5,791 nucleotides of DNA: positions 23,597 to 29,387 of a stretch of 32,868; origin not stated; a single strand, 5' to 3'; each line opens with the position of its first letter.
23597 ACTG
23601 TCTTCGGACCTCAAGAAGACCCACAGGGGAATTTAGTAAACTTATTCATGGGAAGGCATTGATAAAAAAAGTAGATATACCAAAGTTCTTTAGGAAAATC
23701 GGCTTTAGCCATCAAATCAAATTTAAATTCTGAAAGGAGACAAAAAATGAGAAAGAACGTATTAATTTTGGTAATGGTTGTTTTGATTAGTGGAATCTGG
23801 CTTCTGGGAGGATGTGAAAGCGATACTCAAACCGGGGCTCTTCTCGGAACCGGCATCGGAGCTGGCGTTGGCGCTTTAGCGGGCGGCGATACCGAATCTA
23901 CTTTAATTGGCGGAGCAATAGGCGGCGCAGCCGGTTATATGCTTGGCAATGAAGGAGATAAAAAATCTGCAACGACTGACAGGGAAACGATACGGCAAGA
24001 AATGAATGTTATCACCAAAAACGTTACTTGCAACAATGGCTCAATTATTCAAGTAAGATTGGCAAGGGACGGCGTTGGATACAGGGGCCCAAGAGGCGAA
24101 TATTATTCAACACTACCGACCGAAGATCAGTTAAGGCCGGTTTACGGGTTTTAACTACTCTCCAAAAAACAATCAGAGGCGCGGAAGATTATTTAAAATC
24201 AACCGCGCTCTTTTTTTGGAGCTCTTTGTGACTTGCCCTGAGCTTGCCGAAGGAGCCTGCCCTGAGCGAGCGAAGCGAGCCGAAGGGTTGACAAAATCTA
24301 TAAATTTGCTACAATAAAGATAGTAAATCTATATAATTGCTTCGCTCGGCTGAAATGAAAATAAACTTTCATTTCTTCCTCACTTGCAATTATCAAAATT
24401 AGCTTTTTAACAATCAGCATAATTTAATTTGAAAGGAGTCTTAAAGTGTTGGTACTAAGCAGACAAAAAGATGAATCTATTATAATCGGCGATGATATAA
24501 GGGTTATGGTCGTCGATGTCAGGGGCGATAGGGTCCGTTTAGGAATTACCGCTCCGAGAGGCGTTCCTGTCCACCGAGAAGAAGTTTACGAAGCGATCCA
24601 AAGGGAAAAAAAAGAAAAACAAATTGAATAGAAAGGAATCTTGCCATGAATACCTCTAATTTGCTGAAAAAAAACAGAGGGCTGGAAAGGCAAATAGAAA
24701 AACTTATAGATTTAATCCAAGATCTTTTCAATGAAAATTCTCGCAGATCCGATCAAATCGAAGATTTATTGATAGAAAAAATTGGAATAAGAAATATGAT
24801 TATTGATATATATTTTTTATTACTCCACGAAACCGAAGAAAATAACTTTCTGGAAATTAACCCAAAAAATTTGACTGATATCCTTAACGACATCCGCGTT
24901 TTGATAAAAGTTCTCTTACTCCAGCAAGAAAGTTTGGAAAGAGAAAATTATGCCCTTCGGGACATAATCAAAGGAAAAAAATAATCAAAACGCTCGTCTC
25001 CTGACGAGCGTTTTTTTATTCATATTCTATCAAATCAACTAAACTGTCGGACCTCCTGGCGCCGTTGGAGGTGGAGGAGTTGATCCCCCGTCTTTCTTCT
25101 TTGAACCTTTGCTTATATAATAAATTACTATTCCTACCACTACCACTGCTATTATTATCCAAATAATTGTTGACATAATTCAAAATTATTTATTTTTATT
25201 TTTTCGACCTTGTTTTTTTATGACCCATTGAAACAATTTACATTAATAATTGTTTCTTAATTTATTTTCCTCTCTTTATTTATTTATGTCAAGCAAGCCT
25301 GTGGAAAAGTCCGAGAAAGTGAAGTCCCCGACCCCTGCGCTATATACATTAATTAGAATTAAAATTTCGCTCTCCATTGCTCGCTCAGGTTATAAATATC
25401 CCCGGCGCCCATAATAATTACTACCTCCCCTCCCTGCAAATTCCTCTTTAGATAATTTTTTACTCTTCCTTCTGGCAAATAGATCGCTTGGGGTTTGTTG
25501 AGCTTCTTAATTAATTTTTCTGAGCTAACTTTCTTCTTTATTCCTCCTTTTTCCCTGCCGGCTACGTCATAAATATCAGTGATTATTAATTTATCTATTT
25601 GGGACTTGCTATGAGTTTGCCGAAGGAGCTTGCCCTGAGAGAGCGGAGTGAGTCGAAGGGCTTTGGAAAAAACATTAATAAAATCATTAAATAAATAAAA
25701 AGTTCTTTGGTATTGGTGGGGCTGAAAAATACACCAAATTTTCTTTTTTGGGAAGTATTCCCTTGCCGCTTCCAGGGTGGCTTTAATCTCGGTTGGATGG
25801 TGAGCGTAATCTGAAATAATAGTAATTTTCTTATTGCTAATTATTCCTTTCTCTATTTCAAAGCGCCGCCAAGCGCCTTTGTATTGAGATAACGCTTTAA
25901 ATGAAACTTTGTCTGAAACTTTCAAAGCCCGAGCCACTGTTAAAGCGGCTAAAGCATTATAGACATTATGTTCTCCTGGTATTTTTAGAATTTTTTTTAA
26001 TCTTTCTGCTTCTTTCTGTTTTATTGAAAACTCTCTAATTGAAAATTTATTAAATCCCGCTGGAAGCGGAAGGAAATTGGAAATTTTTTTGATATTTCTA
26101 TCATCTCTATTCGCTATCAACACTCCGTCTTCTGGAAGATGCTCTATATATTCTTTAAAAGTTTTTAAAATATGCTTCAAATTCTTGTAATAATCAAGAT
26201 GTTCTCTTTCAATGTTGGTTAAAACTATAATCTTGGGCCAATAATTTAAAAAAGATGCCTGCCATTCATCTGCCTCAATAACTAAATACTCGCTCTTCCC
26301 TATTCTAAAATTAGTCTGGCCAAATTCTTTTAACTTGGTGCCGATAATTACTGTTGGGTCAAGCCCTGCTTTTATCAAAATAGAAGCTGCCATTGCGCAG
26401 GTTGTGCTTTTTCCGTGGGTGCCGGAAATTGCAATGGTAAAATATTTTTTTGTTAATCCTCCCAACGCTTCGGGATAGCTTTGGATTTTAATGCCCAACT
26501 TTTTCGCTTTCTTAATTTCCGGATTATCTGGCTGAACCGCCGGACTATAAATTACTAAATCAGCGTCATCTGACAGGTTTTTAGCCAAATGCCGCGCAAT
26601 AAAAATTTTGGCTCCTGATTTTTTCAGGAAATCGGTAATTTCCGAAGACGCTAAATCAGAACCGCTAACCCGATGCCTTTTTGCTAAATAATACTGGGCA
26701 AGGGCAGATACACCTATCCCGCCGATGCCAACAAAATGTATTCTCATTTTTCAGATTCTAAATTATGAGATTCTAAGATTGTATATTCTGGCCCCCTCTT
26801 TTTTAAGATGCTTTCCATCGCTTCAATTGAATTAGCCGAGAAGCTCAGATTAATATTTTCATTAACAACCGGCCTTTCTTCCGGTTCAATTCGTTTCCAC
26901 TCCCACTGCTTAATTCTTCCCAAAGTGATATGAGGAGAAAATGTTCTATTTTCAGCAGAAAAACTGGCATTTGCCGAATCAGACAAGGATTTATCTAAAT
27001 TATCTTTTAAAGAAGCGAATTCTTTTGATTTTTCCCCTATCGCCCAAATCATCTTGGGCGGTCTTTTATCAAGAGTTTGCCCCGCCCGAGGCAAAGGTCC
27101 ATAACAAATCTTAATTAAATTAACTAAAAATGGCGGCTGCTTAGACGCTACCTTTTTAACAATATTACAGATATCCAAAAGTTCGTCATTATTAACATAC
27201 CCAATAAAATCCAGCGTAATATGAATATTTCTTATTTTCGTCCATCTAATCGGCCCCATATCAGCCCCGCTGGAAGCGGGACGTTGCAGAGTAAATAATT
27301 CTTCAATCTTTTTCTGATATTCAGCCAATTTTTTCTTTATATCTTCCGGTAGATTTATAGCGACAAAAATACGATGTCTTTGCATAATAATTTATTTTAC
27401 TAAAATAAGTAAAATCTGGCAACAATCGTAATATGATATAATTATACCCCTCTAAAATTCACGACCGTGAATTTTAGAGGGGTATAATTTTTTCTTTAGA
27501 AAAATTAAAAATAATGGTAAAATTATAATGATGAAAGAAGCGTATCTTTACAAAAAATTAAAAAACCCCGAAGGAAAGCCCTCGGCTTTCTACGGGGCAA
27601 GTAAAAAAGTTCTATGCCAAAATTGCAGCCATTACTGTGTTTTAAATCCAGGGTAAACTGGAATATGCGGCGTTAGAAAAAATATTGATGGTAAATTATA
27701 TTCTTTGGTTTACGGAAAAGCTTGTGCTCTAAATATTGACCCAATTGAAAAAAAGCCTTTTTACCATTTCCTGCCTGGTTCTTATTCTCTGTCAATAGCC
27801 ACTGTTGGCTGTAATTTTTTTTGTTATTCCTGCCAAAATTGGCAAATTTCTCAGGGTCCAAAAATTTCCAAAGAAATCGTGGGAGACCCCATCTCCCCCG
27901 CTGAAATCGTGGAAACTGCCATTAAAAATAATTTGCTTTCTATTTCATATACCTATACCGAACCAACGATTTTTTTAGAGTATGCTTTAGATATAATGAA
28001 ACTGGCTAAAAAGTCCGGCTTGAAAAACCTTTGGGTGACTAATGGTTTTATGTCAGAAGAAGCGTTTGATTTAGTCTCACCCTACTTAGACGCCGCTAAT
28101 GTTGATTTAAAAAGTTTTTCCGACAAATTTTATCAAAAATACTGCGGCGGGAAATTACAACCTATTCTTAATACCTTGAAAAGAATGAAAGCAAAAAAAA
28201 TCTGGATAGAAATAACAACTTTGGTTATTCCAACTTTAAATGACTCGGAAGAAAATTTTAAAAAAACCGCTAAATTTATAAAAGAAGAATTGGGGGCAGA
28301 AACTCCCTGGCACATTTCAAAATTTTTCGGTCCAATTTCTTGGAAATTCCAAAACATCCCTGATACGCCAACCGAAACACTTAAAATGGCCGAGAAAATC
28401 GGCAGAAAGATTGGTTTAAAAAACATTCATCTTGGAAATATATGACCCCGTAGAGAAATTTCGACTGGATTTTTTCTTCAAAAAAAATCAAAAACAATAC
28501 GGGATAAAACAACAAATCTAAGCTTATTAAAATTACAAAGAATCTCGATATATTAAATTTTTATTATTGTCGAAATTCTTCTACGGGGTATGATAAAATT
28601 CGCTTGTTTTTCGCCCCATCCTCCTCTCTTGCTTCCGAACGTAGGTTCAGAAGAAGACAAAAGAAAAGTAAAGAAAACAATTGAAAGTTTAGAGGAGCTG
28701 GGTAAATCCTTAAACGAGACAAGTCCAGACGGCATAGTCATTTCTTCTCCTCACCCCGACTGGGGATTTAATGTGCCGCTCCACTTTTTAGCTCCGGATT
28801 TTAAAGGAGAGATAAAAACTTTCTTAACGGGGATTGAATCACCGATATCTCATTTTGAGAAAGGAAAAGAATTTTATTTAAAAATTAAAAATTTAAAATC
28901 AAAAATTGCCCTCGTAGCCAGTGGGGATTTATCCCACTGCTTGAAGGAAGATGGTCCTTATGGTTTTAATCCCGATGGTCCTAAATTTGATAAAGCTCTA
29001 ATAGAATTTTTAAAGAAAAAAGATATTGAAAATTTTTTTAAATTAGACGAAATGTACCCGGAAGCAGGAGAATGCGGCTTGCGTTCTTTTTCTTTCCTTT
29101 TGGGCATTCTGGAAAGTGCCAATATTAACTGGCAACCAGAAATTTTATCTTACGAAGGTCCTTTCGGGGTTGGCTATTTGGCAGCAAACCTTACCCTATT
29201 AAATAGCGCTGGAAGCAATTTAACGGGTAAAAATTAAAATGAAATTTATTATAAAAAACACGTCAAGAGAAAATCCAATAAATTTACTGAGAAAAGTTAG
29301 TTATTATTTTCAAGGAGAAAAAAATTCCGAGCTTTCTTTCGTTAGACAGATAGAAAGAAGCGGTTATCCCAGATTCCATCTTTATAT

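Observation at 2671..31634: Family of GC-rich CCCGC..GCGGG mini-palindromes embedded in-frame in housekeeping genes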

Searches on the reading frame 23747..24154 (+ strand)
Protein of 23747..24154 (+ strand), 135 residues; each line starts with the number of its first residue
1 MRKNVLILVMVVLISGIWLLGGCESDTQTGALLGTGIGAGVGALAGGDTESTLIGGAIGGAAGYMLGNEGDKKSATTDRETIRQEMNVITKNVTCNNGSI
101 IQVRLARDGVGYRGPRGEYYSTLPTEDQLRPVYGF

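Call 18: search_protein_families(library=pfam, max_evalue=0.01, proteins=[window:23747-24154:+])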
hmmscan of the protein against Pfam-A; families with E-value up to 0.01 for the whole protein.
window:23747-24154:+ (135 aa): 4 families
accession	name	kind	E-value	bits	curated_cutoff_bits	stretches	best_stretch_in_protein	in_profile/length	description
PF13441.11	Gly-zipper_YMGG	-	4.7e-09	36.3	28.9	1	26-68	2-44/45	YMGG-like Gly-zipper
PF13488.11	Gly-zipper_Omp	-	5.2e-08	33.1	25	1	30-73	2-45/46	Glycine zipper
PF05433.20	Rick_17kDa_Anti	-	0.0004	20.7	24.2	1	30-69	2-41/43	Glycine zipper 2TM domain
PF05818.17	TraT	-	0.0089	16.3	31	1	29-68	89-128/214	Enterobacterial TraT complement resistance protein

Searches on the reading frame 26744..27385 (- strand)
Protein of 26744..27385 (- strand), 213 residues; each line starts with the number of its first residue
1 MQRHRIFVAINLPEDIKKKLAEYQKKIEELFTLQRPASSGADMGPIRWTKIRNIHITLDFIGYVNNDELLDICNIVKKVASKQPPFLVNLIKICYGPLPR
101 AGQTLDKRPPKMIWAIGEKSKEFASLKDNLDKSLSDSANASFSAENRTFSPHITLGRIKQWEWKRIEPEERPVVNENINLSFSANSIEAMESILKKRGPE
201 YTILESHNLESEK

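Call 7: search_protein_families(library=pfam, proteins=[window:26744-27385:-])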
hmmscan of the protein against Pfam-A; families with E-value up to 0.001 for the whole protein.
window:26744-27385:- (213 aa): 2 families
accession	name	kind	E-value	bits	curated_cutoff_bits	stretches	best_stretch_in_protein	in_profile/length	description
PF02834.22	LigT_PEase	-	5e-17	62.3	23.3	2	28-95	9-76/87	LigT like Phosphoesterase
PF13563.12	2_5_RNA_ligase2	-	0.00034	21.1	27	1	54-186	26-142/152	2'-5' RNA ligase superfamily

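Call 55: search_protein_representatives(protein=window:26744-27385:-)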
Query: 213 residues. Proteins with E-value up to 0.001 (for the whole library): 8636; up to 1e-10: 820; up to 1e-30: 61. The best 150 are listed.
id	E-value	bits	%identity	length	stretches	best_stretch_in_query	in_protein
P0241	4.6e-82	291.3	68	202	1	1-207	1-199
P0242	1.6e-62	227.4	59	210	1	1-210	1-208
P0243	6.9e-54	199.2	54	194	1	2-208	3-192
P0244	8.3e-54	199.0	55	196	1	2-210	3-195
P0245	2.2e-53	197.6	50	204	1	2-209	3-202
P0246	4.3e-51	190.1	54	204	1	3-208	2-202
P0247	1.2e-50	188.6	49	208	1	2-206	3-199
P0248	4.1e-44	167.3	47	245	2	2-141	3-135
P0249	5.1e-44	167.0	46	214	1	4-211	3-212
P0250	3.9e-43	164.1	43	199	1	4-209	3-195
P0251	8.1e-43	163.1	50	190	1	4-207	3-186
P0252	1.7e-42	162.1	48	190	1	3-206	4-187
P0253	2.3e-42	161.6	48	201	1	4-207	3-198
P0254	4.0e-42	160.8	46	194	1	5-210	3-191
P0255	6.1e-42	160.2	45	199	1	2-209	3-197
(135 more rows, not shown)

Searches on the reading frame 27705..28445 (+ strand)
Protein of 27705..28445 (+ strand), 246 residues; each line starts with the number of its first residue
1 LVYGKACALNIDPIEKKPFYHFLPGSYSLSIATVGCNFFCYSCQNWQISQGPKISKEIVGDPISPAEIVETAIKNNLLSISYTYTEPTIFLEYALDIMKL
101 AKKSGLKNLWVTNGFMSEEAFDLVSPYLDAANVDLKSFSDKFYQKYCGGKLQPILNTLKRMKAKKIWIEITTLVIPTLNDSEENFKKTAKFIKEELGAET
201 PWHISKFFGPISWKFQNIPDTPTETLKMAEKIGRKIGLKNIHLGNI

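Call 18: search_protein_families(library=pfam, max_evalue=0.01, proteins=[window:27705-28445:+])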
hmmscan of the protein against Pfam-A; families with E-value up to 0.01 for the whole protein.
window:27705-28445:+ (246 aa): 2 families
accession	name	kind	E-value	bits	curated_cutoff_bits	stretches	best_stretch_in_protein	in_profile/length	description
PF04055.27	Radical_SAM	-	3.3e-20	73.4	29.5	1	31-185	2-162/166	Radical SAM superfamily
PF13353.11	Fer4_12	-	0.0032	18.2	22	1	33-122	12-99/137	4Fe-4S single cluster domain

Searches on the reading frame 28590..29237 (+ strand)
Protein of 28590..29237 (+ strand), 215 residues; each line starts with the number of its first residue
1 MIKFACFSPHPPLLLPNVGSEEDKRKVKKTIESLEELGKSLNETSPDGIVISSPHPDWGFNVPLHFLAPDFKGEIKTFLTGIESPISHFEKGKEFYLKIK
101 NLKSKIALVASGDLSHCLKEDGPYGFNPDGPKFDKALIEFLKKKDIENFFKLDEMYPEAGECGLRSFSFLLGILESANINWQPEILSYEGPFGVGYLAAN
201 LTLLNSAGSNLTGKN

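Call 18: search_protein_families(library=pfam, max_evalue=0.01, proteins=[window:28590-29237:+])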
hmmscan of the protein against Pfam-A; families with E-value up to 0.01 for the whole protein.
window:28590-29237:+ (215 aa): 1 family
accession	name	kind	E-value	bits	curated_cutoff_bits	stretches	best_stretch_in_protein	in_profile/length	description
PF02900.23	LigB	-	7.7e-26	91.2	26.3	2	56-196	117-266/269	Catalytic LigB subunit of aromatic ring-opening dioxygenase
